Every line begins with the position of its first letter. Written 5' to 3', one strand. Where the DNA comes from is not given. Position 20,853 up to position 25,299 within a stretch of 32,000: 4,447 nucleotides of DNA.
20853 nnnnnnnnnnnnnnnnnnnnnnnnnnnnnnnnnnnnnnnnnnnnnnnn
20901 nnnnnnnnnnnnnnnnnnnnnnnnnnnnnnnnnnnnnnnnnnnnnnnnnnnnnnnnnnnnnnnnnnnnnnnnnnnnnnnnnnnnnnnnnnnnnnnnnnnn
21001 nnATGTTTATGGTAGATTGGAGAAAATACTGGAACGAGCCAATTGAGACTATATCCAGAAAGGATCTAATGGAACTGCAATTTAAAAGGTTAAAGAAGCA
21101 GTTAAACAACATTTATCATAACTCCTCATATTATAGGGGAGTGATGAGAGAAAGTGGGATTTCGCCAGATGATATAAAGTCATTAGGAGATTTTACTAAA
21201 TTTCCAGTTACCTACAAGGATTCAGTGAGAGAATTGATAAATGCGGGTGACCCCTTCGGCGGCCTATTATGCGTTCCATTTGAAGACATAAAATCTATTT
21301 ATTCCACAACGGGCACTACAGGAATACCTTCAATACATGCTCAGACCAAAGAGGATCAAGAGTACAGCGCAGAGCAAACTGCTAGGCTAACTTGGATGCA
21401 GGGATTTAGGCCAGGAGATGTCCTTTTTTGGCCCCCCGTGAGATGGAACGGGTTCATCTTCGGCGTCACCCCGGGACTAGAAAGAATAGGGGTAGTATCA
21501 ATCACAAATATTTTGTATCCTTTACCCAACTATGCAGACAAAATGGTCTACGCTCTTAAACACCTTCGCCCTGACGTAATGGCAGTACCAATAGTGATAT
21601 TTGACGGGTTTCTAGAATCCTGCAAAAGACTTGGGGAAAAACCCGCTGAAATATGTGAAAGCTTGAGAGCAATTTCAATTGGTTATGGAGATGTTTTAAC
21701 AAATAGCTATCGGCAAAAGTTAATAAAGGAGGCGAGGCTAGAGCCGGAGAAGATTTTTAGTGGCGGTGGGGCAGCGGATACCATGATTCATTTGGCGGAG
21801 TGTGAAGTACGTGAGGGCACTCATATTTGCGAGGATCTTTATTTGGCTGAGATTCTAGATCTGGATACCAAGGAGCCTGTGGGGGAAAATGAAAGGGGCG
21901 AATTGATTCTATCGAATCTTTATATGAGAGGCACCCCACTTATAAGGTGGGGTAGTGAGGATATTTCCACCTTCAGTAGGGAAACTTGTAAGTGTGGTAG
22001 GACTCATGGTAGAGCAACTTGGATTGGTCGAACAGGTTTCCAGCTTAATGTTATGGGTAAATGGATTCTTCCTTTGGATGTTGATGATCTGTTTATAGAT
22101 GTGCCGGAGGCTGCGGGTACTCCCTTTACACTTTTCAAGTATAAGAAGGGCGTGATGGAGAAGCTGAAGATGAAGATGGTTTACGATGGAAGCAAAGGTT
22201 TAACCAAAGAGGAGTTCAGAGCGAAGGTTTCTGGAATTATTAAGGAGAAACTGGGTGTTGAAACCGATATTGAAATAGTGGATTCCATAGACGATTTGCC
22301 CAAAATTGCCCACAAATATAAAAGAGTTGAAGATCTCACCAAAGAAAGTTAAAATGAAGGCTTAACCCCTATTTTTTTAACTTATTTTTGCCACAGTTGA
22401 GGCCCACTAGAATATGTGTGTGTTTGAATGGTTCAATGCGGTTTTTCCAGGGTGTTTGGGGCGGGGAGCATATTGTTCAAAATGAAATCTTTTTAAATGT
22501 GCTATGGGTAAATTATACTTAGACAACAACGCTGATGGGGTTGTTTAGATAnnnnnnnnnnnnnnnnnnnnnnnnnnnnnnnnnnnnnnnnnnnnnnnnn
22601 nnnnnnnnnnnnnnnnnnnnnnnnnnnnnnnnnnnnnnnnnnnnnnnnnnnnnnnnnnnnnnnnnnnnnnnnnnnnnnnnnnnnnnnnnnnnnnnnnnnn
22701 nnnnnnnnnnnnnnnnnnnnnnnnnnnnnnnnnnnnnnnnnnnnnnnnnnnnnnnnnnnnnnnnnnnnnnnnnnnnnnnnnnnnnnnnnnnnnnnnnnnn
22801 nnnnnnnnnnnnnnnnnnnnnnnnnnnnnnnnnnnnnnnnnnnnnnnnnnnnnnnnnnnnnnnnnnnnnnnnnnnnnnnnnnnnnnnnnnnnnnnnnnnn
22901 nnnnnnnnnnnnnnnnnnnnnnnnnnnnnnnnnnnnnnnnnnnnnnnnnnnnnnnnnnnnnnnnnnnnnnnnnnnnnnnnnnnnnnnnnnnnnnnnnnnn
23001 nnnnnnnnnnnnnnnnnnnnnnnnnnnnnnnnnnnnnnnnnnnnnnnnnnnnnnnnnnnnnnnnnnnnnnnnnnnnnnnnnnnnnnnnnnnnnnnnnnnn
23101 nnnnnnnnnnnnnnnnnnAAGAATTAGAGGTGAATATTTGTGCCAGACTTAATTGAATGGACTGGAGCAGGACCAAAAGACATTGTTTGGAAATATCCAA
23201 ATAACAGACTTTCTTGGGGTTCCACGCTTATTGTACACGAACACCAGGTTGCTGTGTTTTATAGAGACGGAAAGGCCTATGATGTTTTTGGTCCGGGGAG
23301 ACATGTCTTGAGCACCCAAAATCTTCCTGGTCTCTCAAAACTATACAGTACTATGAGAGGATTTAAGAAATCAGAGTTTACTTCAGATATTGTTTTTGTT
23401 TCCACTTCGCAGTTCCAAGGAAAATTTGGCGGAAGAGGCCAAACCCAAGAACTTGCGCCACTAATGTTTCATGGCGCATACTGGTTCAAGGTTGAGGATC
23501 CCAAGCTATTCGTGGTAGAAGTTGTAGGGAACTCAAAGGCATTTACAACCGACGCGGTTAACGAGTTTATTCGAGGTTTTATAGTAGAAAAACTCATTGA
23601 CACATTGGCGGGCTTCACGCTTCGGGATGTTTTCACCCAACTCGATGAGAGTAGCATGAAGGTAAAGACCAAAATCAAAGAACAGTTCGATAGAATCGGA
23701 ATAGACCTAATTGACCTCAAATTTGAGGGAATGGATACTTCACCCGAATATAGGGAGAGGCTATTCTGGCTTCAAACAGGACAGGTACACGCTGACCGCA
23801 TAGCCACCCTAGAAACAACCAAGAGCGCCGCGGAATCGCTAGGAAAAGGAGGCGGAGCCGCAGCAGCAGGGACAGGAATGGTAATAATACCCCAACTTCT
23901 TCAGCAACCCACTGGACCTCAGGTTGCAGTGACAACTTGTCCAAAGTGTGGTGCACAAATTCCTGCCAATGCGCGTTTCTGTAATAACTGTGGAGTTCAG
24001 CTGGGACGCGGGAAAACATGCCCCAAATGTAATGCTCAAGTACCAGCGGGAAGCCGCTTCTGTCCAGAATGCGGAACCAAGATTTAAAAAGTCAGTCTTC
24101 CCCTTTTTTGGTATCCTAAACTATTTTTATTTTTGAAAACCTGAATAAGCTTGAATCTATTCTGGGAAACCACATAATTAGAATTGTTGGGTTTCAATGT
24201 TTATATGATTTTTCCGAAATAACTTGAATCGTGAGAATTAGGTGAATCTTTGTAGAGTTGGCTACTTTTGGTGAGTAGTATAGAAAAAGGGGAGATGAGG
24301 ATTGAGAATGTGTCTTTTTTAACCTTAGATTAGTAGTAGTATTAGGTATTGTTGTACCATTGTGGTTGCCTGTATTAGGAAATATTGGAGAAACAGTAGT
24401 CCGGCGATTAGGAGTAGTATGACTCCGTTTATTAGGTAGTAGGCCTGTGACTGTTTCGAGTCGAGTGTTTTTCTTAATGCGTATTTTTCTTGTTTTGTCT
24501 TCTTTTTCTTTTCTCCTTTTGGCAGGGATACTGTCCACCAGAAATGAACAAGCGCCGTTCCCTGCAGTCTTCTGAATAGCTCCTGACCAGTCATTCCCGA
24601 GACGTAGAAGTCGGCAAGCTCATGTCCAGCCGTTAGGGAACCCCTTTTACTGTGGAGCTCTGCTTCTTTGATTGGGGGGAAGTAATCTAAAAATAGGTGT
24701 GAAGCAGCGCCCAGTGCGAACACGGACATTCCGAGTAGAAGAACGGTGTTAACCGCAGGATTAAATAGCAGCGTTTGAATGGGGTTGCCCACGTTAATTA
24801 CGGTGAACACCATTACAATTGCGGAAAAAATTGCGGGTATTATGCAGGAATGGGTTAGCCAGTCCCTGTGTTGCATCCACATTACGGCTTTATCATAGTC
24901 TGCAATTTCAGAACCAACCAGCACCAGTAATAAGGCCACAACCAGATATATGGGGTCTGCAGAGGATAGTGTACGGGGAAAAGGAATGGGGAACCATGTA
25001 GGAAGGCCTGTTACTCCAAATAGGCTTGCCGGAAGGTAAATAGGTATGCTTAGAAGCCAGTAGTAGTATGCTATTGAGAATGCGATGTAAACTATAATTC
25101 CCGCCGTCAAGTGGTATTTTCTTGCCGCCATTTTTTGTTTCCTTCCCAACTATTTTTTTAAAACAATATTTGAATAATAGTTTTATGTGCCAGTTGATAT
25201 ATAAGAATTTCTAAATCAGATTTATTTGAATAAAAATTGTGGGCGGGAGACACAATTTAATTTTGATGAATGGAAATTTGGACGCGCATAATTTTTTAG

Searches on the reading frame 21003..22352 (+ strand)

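Call 7: search_protein_families(library=pfam, proteins=[window:21003-22352:+], max_evalue=0.001)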
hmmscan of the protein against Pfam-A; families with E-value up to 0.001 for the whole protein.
window:21003-22352:+ (449 aa): 2 families
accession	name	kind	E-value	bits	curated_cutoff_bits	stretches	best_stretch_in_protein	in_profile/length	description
PF14535.12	AMP-binding_C_2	-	0.00049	20.7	25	0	353-444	2-94/96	AMP-binding enzyme C-terminal domain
PF00501.34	AMP-binding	-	0.00053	19.3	29.9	1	100-304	168-375/384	AMP-binding enzyme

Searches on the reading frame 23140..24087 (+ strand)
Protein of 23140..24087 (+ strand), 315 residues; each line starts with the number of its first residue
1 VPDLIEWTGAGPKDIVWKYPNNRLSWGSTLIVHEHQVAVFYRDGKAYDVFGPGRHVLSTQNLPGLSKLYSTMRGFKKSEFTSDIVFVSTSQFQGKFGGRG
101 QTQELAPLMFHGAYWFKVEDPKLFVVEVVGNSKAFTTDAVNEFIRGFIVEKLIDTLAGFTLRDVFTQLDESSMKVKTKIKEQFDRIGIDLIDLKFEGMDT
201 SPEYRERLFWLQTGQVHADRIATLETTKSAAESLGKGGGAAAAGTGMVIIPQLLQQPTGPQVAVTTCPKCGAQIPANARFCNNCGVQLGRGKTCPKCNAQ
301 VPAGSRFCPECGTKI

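Call 8: search_protein_families(library=pfam, proteins=[window:23140-24087:+], max_evalue=0.001)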
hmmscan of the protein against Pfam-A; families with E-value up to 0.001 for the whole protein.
window:23140-24087:+ (315 aa): 10 families
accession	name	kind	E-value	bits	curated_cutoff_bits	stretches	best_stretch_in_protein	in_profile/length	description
PF13421.11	Band_7_1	-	3e-29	102.6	24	1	16-203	1-198/211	SPFH domain-Band 7 family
PF01145.31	Band_7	-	1.9e-21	77.3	23.6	1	31-218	2-165/176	SPFH domain / Band 7 family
PF13240.11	Zn_Ribbon_1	-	3.7e-16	58.8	25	2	294-314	2-22/23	zinc-ribbon domain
PF12773.13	DZR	-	4e-12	46.5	27.3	1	267-312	1-45/45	Double zinc ribbon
PF17032.10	Zn_ribbon_15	-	2.1e-09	38.5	28.9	0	264-285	52-73/73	zinc-ribbon family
PF10571.15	UPF0547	-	4.5e-09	36.7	29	2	292-312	1-21/26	Uncharacterised protein family UPF0547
PF13248.11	Zn_ribbon_3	-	3.7e-08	33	27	2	292-315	3-26/26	zinc-ribbon domain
PF24463.1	DUF7577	-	1.5e-07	31.3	28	1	264-288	2-26/27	Domain of unknown function (DUF7577)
PF16919.11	PknG_rubred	-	5.2e-05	23.6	28.5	1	244-313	8-66/74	Protein kinase G rubredoxin domain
PF18912.6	DZR_2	-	0.00035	20.8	27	0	265-297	22-55/56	Double zinc ribbon domain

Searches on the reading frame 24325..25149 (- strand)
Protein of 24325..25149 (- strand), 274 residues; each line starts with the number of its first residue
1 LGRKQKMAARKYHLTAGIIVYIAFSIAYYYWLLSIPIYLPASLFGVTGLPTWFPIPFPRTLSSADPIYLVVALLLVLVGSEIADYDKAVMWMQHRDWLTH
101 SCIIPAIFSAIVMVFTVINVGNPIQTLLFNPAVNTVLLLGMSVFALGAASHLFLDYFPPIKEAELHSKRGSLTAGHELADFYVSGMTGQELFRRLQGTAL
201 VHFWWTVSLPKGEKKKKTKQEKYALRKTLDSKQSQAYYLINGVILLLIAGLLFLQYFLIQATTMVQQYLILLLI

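Call 8: search_protein_families(library=pfam, proteins=[window:24325-25149:-], max_evalue=0.001)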
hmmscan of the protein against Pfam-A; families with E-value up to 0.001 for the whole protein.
window:24325-25149:- (274 aa): 1 family
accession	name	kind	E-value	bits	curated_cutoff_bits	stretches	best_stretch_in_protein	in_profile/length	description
PF04307.19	YdjM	-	3.9e-05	23.7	29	1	70-158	27-109/176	YdjM inner membrane protein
